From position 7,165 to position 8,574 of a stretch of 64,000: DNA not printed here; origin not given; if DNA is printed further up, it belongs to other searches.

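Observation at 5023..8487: CbpA-type J-protein, HtrA protease and a bacterial eRF1-like (baeRF1) protein with a zinc ribbon in one apparent operon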

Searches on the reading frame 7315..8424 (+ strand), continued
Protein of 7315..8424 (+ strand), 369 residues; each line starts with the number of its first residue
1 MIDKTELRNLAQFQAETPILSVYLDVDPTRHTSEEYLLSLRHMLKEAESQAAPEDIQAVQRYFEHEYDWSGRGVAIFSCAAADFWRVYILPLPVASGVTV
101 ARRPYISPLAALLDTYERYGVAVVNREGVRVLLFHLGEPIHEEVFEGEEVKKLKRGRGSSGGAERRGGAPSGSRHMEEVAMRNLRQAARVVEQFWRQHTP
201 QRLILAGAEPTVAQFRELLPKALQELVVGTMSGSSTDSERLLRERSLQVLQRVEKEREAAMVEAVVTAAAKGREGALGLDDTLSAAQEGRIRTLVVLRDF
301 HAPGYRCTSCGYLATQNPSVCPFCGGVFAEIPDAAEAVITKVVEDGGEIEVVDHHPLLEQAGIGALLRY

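Call 12: find_homologous_proteins(query=window:7315-8424:+, max_evalue=0.00001)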
Query window:7315-8424:+ (369 aa): 694 proteins with E <= 0.00001 among 8000 candidates; the best 120 are listed.
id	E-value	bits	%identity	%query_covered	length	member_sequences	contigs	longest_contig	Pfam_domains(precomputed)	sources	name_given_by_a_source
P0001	9.7e-241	816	100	100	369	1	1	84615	PF10116.15,PF18845.7,PF18844.7,PF18854.7,PF18856.7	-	-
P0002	2.5e-221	752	92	100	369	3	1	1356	PF18845.7,PF18844.7,PF18854.7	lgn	-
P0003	1.1e-218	743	89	100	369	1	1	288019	PF18845.7,PF18844.7,PF18854.7,PF18856.7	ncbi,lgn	-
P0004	9.0e-217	737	89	100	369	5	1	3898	PF18845.7,PF18844.7,PF18854.7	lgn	-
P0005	1.1e-216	737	89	100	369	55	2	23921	PF18845.7,PF18844.7,PF18854.7,PF18856.7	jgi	jgi:rubrerythrin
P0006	8.9e-215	731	88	100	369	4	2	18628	PF18845.7,PF18844.7,PF18854.7,PF18856.7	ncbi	ncbi:MAG: baeRF10 domain-containing protein [Anaerolineae bacterium]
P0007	1.4e-212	723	88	100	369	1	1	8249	PF18845.7,PF18844.7,PF18854.7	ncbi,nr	ncbi:MAG: hypothetical protein N2556_02045 [Anaerolineae bacterium]|nr:hypothetical protein [Anaerol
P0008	6.8e-212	721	88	100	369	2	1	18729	PF18845.7,PF18844.7,PF18854.7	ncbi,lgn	-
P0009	2.6e-208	709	85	100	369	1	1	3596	PF10116.15,PF18845.7,PF18844.7,PF18854.7,PF18856.7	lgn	-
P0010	3.0e-207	706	84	100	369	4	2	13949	PF10116.15,PF18845.7,PF18844.7,PF18854.7,PF18856.7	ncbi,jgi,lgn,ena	-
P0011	3.4e-207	706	85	100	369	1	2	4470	PF18845.7,PF18844.7,PF18854.7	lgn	-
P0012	2.4e-206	703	85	100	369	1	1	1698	PF18845.7,PF18073.8,PF18844.7,PF18854.7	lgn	-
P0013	5.0e-206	702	86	100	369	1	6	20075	PF18845.7,PF18844.7,PF18854.7,PF18856.7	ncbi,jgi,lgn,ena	ncbi:MAG: hypothetical protein ACPLYD_04590 [Anaerolineae bacterium]|jgi:rubrerythrin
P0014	1.4e-202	691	83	100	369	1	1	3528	PF10116.15,PF18845.7,PF18844.7,PF18854.7,PF18856.7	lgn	-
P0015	2.5e-201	686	83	100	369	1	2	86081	PF18845.7,PF18844.7,PF18854.7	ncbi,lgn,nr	ncbi:MAG: hypothetical protein RML46_02200 [Anaerolineae bacterium]|nr:hypothetical protein [Anaerol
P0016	2.0e-199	680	82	100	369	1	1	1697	PF10116.15,PF18845.7,PF18844.7,PF18854.7,PF18856.7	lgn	-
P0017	6.1e-183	626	73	100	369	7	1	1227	PF18845.7,PF18844.7,PF18854.7,PF18856.7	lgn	-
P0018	1.7e-180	618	73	100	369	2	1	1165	PF10116.15,PF18845.7,PF18844.7,PF18854.7,PF18856.7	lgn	-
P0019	2.9e-178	611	73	100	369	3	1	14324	PF10116.15,PF18845.7,PF18844.7,PF18854.7,PF18856.7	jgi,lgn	-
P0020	2.5e-173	594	71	100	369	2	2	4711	PF18845.7,PF18844.7,PF18854.7,PF18856.7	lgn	-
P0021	3.0e-172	591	71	100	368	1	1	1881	PF18845.7,PF18844.7,PF18854.7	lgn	-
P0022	1.1e-170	586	71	100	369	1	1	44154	PF18845.7,PF18844.7,PF18854.7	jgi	-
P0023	2.0e-170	585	71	100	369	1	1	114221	PF18845.7,PF18844.7,PF18854.7,PF18856.7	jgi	-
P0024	5.6e-170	583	71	100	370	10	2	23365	PF18845.7,PF18844.7,PF18854.7,PF18856.7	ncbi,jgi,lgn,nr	ncbi:MAG TPA: hypothetical protein G4O00_10900 [Thermoflexia bacterium]|nr:hypothetical protein [The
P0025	1.0e-168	579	72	100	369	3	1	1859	PF18845.7,PF18844.7,PF18854.7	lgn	-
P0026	8.2e-168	576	71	100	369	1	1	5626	PF18845.7,PF18844.7,PF18854.7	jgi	jgi:peptide chain release factor subunit 1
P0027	9.6e-168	576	70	100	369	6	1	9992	PF10116.15,PF18845.7,PF18844.7,PF18854.7,PF18856.7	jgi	jgi:peptide chain release factor subunit 1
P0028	1.1e-167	576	71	100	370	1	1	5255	PF18845.7,PF18844.7,PF18854.7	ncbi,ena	-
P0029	3.6e-166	571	69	100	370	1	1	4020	PF18845.7,PF18844.7,PF18854.7,PF18856.7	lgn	-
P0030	4.8e-166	570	70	100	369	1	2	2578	PF18845.7,PF18844.7,PF18854.7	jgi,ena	-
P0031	2.7e-165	568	69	100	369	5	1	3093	PF18845.7,PF18844.7,PF18854.7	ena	-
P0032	3.3e-164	564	69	100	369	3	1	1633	PF10116.15,PF18845.7,PF18844.7,PF18854.7,PF18856.7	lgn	-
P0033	1.7e-163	562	67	100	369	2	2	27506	PF18845.7,PF18844.7,PF18854.7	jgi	-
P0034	6.8e-162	557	67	100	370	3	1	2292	PF18845.7,PF18844.7,PF18854.7,PF18856.7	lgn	-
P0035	1.2e-160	553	66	100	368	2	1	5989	PF18845.7,PF18844.7,PF18854.7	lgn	-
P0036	2.4e-160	552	65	100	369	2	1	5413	PF18845.7,PF18844.7,PF18854.7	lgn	-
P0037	2.7e-160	551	67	100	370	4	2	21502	PF10116.15,PF18844.7,PF18854.7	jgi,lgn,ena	-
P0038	1.5e-159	549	65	100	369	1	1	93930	PF18845.7,PF18844.7,PF18854.7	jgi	-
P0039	2.4e-159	548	68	100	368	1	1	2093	PF10116.15,PF18845.7,PF18844.7,PF18854.7,PF18856.7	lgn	-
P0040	5.0e-159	547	66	100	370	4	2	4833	PF10116.15,PF18845.7,PF18844.7,PF18854.7,PF18856.7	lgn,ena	-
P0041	1.0e-156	540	65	100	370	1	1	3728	PF18844.7,PF18854.7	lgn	-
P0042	1.7e-155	536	66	100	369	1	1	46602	PF18845.7,PF18844.7,PF18854.7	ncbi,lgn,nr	ncbi:MAG: hypothetical protein JW900_12335 [Anaerolineae bacterium]|nr:hypothetical protein [Anaerol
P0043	3.4e-155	535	67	100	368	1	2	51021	PF18845.7,PF18844.7,PF18854.7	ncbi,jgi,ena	-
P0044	4.0e-154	531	63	100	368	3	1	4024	PF18845.7,PF18844.7,PF18854.7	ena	-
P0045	6.2e-154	531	63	100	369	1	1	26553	PF18845.7,PF18844.7,PF18854.7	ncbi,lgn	-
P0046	9.2e-154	530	63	100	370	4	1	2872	PF10116.15,PF18845.7,PF18844.7,PF18854.7,PF18856.7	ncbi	-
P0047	3.0e-153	528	62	100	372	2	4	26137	PF10116.15,PF18845.7,PF18844.7,PF18854.7,PF18856.7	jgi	jgi:peptide chain release factor subunit 1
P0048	3.8e-153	528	64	100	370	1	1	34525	PF18845.7,PF18844.7,PF18854.7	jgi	jgi:rubrerythrin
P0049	5.3e-153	527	63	100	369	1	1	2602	PF18845.7,PF18844.7,PF21349.3,PF18854.7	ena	-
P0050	8.2e-153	527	64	100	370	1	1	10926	PF18845.7,PF18844.7,PF21349.3,PF18854.7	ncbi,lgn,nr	ncbi:MAG: hypothetical protein JXD18_02965 [Anaerolineae bacterium]|nr:hypothetical protein [Anaerol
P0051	1.2e-152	526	64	100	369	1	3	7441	PF10116.15,PF18845.7,PF18844.7,PF18854.7,PF18856.7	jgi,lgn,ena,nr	nr:hypothetical protein [Anaerolineae bacterium]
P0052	1.9e-152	526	64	100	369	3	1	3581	PF18845.7,PF18844.7,PF18854.7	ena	-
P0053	1.4e-151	523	64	100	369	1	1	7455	PF10116.15,PF18845.7,PF18844.7,PF18854.7,PF18856.7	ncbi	-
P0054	1.4e-151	523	65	100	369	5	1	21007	PF10116.15,PF18845.7,PF18844.7,PF18854.7,PF18856.7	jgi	-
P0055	4.0e-151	521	63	100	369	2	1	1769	PF10116.15,PF18845.7,PF18844.7,PF18854.7,PF18856.7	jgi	jgi:protein required for attachment to host cells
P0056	4.2e-151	521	62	100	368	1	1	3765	PF18845.7,PF18844.7,PF18854.7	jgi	jgi:hypothetical protein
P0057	4.3e-151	521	63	100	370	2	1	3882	PF10116.15,PF18845.7,PF18844.7,PF18854.7,PF18856.7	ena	-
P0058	5.6e-151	521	63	100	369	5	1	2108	PF10116.15,PF18845.7,PF18844.7,PF18854.7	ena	-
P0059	1.5e-150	519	63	100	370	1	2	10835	PF10116.15,PF18845.7,PF18844.7,PF18854.7,PF18856.7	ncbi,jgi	ncbi:MAG: host attachment protein [Anaerolineae bacterium]|jgi:hypothetical protein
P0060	3.1e-150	518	63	100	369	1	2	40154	PF10116.15,PF18845.7,PF18844.7,PF18854.7,PF18856.7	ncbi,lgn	ncbi:MAG: host attachment protein [Anaerolineae bacterium]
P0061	4.4e-150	518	63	100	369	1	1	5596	PF10116.15,PF18844.7,PF18854.7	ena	-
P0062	4.9e-150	518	61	100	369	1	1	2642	PF10116.15,PF18844.7,PF18854.7,PF18856.7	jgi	jgi:hypothetical protein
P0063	1.5e-149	516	62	100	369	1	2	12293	PF10116.15,PF18845.7,PF18844.7,PF18854.7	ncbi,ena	-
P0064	2.1e-149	516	64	100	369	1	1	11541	PF10116.15,PF18845.7,PF18844.7,PF18854.7,PF18856.7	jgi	jgi:peptide chain release factor subunit 1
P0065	2.2e-149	516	64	100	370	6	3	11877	PF10116.15,PF18845.7,PF18844.7,PF18854.7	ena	-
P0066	2.9e-149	515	62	100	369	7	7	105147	PF10116.15,PF18845.7,PF18844.7,PF18854.7,PF18856.7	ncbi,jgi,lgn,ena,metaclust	metaclust:\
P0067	4.4e-149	515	63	100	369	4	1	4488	PF10116.15,PF18845.7,PF18844.7,PF18854.7,PF18856.7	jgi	jgi:rubrerythrin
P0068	5.0e-149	514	62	100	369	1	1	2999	PF10116.15,PF18845.7,PF18844.7,PF18854.7,PF18856.7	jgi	jgi:rubrerythrin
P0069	5.4e-149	514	61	100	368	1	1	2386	PF10116.15,PF18844.7,PF18854.7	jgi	jgi:peptide chain release factor subunit 1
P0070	5.6e-149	514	62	100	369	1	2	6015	PF18845.7,PF18844.7,PF18854.7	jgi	-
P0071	5.8e-149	514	61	100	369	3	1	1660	PF10116.15,PF18845.7,PF18844.7,PF18854.7,PF18856.7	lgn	-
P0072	6.5e-149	514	63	100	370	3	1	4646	PF10116.15,PF18845.7,PF18844.7,PF18854.7,PF18856.7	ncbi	-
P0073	7.4e-149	514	63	100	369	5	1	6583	PF10116.15,PF18845.7,PF18844.7,PF18854.7,PF18856.7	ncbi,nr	ncbi:MAG: host attachment protein [Chloroflexi bacterium]|nr:host attachment protein [Chloroflexota 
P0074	8.0e-149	514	62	100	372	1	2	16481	PF10116.15,PF18845.7,PF18844.7,PF18854.7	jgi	jgi:peptide chain release factor subunit 1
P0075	8.6e-149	514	62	100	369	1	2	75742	PF10116.15,PF18845.7,PF18844.7,PF18854.7,PF18856.7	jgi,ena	-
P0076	9.1e-149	514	63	100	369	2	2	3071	PF10116.15,PF18845.7,PF18844.7,PF18854.7,PF18856.7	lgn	-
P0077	1.1e-148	513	62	100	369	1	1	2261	PF10116.15,PF18844.7,PF18854.7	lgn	-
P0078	1.3e-148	513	63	100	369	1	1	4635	PF10116.15,PF18845.7,PF18844.7,PF18854.7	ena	-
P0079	2.2e-148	512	63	100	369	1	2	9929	PF10116.15,PF18845.7,PF18844.7,PF18854.7,PF18856.7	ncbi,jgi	-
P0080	3.2e-148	512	62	100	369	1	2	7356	PF18845.7,PF18844.7,PF18854.7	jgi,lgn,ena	-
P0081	4.1e-148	511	61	100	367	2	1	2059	PF10116.15,PF18844.7,PF18854.7,PF18856.7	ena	-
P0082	5.6e-148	511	60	100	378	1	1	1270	PF10116.15,PF18845.7,PF18844.7,PF18854.7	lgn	-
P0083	5.8e-148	511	62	100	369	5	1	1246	PF10116.15,PF18845.7,PF18844.7,PF18854.7,PF18856.7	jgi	jgi:peptide subunit release factor 1 (eRF1)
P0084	6.0e-148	511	62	100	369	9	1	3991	PF10116.15,PF18845.7,PF18844.7,PF18854.7,PF18856.7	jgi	-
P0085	1.9e-147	509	62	100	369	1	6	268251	PF10116.15,PF18845.7,PF18844.7,PF18854.7,PF18856.7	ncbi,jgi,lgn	-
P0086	3.1e-147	509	60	100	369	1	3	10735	PF18845.7,PF18844.7,PF18854.7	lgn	-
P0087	4.3e-147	508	61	100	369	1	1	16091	PF10116.15,PF18844.7,PF18854.7,PF23455.2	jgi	-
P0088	5.0e-147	508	61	100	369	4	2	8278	PF10116.15,PF18845.7,PF18844.7,PF18854.7,PF18856.7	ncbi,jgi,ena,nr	ncbi:MAG: hypothetical protein B6I34_07530 [Anaerolineaceae bacterium 4572_32.1]|nr:MAG: hypothetica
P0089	5.6e-147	508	61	100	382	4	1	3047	PF10116.15,PF18844.7,PF18854.7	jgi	jgi:rubrerythrin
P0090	5.7e-147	508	61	100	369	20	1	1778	PF18844.7,PF18854.7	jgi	jgi:peptide chain release factor subunit 1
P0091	1.2e-146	507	60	100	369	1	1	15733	PF10116.15,PF18845.7,PF18844.7,PF18854.7,PF18856.7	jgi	jgi:hypothetical protein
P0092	1.7e-146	506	61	100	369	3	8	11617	PF18844.7,PF18854.7,PF18856.7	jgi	jgi:peptide chain release factor subunit 1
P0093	1.8e-146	506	62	100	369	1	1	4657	PF10116.15,PF18844.7,PF18854.7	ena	-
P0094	2.1e-146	506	60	99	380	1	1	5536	PF10116.15,PF18844.7,PF18854.7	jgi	jgi:hypothetical protein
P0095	2.2e-146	506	61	100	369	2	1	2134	PF10116.15,PF18845.7,PF18844.7,PF18854.7,PF18856.7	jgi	jgi:peptide chain release factor subunit 1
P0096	2.5e-146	506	60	100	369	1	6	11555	PF18845.7,PF18844.7,PF18854.7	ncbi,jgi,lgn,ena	-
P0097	2.6e-146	505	62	100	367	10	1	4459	PF10116.15,PF18845.7,PF18844.7,PF18854.7,PF18856.7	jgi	jgi:rRNA maturation endonuclease Nob1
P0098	2.6e-146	505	62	100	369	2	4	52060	PF10116.15,PF18845.7,PF18844.7,PF18854.7,PF18856.7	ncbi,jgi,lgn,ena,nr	ncbi:MAG: hypothetical protein DRJ03_12685 [Chloroflexi bacterium]|nr:MAG: hypothetical protein B6I3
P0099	2.9e-146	505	61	100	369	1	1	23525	PF18844.7,PF18854.7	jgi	-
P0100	3.0e-146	505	61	100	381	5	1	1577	PF10116.15,PF18845.7,PF18844.7,PF18854.7,PF18856.7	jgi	jgi:hypothetical protein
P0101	3.0e-146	505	60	100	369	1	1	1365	PF10116.15,PF18845.7,PF18844.7,PF18854.7,PF18856.7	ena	-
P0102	3.6e-146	505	60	100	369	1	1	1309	PF10116.15,PF18845.7,PF18844.7,PF18854.7,PF18856.7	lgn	-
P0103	4.3e-146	505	62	100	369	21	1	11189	PF10116.15,PF18845.7,PF18844.7,PF18854.7,PF18856.7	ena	-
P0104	4.5e-146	505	61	100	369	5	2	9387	PF10116.15,PF18845.7,PF18844.7,PF18854.7,PF18856.7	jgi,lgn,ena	-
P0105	6.7e-146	504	61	100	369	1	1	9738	PF10116.15,PF18845.7,PF18844.7,PF18854.7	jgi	-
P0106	6.8e-146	504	62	100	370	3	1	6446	PF10116.15,PF18845.7,PF18844.7,PF18854.7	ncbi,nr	ncbi:MAG: host attachment protein [Chloroflexi bacterium]|nr:host attachment protein [Chloroflexota 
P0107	7.6e-146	504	61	100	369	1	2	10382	PF10116.15,PF18845.7,PF18844.7,PF18854.7,PF18856.7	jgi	jgi:rubrerythrin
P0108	9.5e-146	504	62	100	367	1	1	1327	PF10116.15,PF18845.7,PF18844.7,PF18854.7,PF18856.7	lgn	-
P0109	9.8e-146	504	61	100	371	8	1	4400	PF18845.7,PF18844.7,PF18854.7,PF18856.7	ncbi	-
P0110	1.8e-145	503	61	100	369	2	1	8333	PF10116.15,PF18845.7,PF18844.7,PF18854.7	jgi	jgi:rubrerythrin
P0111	1.9e-145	503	60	100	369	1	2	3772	PF18845.7,PF18844.7,PF18854.7,PF18856.7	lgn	-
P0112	2.0e-145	503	61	100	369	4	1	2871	PF18845.7,PF18844.7,PF18854.7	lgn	-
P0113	2.4e-145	502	61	100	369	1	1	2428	PF10116.15,PF18845.7,PF18844.7,PF18854.7,PF18856.7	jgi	jgi:hypothetical protein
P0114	2.6e-145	502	61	100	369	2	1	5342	PF10116.15,PF18845.7,PF18844.7,PF18854.7,PF18856.7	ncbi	-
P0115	2.7e-145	502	60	100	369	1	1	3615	PF10116.15,PF18845.7,PF18844.7,PF18854.7,PF18856.7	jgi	jgi:hypothetical protein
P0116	2.8e-145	502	62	100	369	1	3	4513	PF10116.15,PF18845.7,PF18844.7,PF18854.7,PF18856.7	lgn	-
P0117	2.9e-145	502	62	100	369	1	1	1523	PF10116.15,PF18845.7,PF18844.7,PF18854.7,PF18856.7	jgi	jgi:peptide chain release factor subunit 1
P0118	3.8e-145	502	61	100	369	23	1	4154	PF10116.15,PF18845.7,PF18844.7,PF18854.7,PF18856.7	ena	-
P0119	4.0e-145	502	61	100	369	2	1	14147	PF10116.15,PF18845.7,PF18844.7,PF18854.7,PF18856.7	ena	-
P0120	4.5e-145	501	60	100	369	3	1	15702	PF10116.15,PF18845.7,PF18844.7,PF18854.7,PF18856.7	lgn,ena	-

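Call 20: find_related_loci(query=A1, collection=genome_contigs, flank=7000)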
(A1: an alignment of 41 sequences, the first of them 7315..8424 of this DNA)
Query A1 (369 aa) in genome_contigs; peptide patterns used: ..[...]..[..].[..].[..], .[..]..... (x = any residue, [..] = any of these).
200 stretches matched a pattern; 114 encode a relative of the query (tblastn E <= 1e-3); the best 80 are kept; 80 distinct loci.
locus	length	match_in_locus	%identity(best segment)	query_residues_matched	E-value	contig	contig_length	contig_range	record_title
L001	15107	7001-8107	89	1-369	0e+0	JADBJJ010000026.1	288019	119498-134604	MAG: Chloroflexota bacterium isolate Tumba.bins.32 NODE_68_length_288019_cov_159.594, whole genome shotgun sequence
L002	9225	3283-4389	89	1-369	0e+0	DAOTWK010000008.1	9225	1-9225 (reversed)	MAG TPA_asm: Anaerolineae bacterium isolate H12_134 k73_945628, whole genome shotgun sequence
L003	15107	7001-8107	88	1-369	0e+0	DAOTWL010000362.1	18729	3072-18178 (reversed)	MAG TPA_asm: Anaerolineae bacterium isolate H13_138 k109_164548, whole genome shotgun sequence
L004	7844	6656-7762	89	1-369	0e+0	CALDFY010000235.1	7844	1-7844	MAG: uncultured Anaerolineae bacterium isolate S1_Bin_Bin_9_sub_1 genome assembly, contig: c_000001320649, whole genome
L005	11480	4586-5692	86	1-369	0e+0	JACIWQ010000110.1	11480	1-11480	MAG: Thermoflexales bacterium isolate MAG-30 Thermoflexales_E3_bin20_Scaffold_110, whole genome shotgun sequence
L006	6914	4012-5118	84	1-369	0e+0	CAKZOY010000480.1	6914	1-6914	MAG TPA_asm: uncultured Chloroflexi bacterium isolate SRR5214706_bin.33_CONCOCT_v1.1_MAG genome assembly, contig: ERZ174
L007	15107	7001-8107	83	1-369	0e+0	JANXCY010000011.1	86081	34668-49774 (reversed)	MAG: Anaerolineae bacterium isolate SKYB88 NODE_11_length_86081_cov_38.002337, whole genome shotgun sequence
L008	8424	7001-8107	73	1-369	0e+0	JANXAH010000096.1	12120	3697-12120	MAG: Anaerolineae bacterium isolate SKYB113 k141_160486, whole genome shotgun sequence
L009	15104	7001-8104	71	2-369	1e-176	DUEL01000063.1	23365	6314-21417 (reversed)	MAG TPA_asm: Thermoflexia bacterium isolate J88 Contig63, whole genome shotgun sequence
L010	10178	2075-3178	71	2-369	2e-172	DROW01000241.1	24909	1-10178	MAG TPA_asm: Chloroflexi bacterium isolate HyVt-544 HyVt-544_k145_834936, whole genome shotgun sequence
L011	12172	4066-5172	69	1-369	3e-170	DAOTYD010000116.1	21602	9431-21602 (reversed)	MAG TPA_asm: Anaerolineae bacterium isolate H23_305 k115_171538, whole genome shotgun sequence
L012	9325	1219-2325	71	1-369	5e-168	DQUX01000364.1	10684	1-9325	MAG TPA_asm: Anaerolineales bacterium isolate SZUA-1492 k95_127132, whole genome shotgun sequence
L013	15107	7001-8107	72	1-369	1e-166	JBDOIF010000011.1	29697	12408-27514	MAG: Anaerolineae bacterium isolate TC202112_Ori_Bins009 k147_337257, whole genome shotgun sequence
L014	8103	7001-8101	67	2-368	7e-157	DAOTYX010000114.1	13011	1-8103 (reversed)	MAG TPA_asm: Anaerolineae bacterium isolate H33_443 k95_1153900, whole genome shotgun sequence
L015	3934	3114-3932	87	1-273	2e-161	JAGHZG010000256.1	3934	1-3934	MAG: Chloroflexota bacterium isolate 626A.7 NODE_3088_length_3934_cov_6.584687, whole genome shotgun sequence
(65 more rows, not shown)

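Call 24: predict_structure(alignment_id=A1)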
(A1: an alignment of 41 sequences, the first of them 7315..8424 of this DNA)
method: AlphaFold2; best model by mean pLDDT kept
length: 369 residues; sequences in the alignment: 41
mean_pLDDT: 85.8   pTM: 0.74
mean pLDDT of the five models: 85.8, 84.4, 71.4, 65.2, 54.9
residues with pLDDT >= 90: 166; 70-90: 180; 50-70: 6; < 50: 17
segments of 3 or more residues with pLDDT < 50: 154-170
pLDDT, mean of each block of 10 residues (from residue 1): 83 83 88 90 87 95 87 92 93 84 79 87 95 93 90 47 41 74 95 94 94 96 94 90 91 86 91 88 90 86 88 87 90 81 78 82 90
secondary structure, 60 per line:
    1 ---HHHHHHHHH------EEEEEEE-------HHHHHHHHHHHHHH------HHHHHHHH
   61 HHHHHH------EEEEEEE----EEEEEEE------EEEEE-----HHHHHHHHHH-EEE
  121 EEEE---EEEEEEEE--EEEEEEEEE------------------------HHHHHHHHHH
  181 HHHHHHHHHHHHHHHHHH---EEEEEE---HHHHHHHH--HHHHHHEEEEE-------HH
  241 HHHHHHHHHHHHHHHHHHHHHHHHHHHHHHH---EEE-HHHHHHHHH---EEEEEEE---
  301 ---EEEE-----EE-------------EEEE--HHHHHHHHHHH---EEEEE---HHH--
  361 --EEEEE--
elements in order: H4-12 E19-25 H33-46 H53-66 E73-79 E84-90 E97-101 H107-116 E118-124 E128-135 E138-146 H171-198 E202-207 H211-218 H221-226 E227-231 H239-271 E275-277 H279-287 E291-297 E304-307 E328-331 H334-344 E348-352 E363-367
